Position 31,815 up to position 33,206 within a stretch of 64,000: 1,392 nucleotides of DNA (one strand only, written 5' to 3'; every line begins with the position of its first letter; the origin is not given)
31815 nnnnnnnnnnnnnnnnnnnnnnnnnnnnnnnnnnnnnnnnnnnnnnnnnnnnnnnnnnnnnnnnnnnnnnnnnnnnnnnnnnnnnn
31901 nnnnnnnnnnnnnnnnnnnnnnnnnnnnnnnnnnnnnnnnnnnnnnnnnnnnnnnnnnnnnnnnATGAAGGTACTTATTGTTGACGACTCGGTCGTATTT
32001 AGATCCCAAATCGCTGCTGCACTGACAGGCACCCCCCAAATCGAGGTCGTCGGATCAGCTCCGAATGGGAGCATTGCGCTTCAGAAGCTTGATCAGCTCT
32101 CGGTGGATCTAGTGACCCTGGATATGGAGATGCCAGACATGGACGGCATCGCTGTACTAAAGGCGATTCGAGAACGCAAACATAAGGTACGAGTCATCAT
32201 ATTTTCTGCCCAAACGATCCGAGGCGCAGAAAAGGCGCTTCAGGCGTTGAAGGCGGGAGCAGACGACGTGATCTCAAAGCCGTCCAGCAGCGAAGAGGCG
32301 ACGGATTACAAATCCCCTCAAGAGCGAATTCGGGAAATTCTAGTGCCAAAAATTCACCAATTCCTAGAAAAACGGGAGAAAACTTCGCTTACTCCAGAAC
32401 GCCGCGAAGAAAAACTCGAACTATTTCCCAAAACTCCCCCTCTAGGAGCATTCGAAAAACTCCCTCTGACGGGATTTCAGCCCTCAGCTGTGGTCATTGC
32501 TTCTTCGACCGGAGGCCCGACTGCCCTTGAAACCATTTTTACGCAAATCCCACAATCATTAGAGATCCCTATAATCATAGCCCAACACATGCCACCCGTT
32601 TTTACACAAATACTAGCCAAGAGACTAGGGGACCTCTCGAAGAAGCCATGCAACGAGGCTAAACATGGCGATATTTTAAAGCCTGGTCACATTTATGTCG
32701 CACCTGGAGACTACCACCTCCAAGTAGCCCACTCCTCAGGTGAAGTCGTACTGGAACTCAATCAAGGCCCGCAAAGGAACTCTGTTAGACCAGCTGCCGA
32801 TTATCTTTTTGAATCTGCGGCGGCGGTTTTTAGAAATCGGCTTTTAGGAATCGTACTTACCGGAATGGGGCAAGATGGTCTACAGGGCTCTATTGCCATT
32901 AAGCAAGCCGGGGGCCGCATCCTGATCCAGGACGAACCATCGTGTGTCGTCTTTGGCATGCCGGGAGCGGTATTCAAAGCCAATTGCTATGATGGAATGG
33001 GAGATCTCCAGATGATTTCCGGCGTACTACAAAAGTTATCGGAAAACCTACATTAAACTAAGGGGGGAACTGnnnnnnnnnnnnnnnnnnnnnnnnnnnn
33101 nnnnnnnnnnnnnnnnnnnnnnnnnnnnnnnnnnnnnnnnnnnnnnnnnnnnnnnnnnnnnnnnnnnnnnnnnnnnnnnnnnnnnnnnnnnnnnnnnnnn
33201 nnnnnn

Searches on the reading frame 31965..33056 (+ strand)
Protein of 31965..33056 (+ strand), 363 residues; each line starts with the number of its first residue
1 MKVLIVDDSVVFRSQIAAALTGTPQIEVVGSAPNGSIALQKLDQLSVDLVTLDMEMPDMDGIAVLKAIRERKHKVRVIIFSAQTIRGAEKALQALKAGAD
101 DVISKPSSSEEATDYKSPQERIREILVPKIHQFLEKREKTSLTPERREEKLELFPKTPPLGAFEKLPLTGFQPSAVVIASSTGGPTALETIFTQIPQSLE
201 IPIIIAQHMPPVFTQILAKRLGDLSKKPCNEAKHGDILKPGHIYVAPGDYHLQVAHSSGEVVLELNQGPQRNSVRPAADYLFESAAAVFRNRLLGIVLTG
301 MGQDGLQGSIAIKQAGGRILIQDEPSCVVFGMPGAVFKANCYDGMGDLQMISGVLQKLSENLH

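Call 67: search_protein_families(library=pfam, proteins=[window:31965-33056:+], max_evalue=0.00001)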
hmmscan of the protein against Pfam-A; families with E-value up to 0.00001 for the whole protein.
window:31965-33056:+ (363 aa): 2 families
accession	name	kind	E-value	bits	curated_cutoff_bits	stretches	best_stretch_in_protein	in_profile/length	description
PF01339.22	CheB_methylest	-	3.4e-59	199.9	24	1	176-352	1-171/174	CheB methylesterase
PF00072.30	Response_reg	-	3.9e-27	95.1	30.2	1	3-111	1-105/111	Response regulator receiver domain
